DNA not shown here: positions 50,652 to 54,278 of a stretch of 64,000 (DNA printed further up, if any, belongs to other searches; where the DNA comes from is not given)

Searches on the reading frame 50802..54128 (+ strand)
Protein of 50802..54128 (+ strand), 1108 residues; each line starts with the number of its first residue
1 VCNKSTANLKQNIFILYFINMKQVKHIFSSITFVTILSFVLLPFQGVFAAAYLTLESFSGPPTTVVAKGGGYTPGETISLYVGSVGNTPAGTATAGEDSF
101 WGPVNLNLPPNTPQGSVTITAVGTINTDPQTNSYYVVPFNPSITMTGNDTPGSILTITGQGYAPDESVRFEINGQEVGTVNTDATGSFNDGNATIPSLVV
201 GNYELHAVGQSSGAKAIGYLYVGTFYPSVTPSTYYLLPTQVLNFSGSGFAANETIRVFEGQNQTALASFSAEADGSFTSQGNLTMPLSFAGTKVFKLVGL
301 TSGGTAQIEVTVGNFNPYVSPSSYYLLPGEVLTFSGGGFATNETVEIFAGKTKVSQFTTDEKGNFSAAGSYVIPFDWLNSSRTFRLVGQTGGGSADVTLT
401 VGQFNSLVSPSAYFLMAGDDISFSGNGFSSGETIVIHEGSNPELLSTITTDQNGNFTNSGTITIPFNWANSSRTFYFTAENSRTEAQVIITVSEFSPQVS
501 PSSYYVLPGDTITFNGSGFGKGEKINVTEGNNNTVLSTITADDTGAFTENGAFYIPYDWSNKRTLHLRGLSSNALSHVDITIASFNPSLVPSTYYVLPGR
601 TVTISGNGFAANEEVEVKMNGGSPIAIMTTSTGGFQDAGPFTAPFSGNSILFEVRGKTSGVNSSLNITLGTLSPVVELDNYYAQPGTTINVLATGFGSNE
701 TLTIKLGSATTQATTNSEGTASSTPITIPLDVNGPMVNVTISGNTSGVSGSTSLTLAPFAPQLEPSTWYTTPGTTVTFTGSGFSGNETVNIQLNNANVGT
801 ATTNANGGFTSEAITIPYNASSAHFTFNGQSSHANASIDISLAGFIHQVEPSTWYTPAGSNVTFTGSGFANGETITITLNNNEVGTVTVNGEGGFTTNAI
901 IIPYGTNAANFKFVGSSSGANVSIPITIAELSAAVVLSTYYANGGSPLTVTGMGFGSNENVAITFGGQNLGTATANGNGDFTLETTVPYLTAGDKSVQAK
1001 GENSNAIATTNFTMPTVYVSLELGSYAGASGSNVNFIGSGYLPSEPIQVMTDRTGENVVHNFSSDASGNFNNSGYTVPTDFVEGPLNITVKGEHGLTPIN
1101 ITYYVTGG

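Call 83: search_protein_families(library=pfam, proteins=[window:50802-54128:+], max_evalue=0.00001)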
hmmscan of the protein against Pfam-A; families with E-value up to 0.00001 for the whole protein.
window:50802-54128:+ (1108 aa): 1 family
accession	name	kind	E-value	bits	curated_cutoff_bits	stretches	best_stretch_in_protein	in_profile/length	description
PF01833.30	TIG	-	7.6e-14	51.9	20.9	0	938-1011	9-79/84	IPT/TIG domain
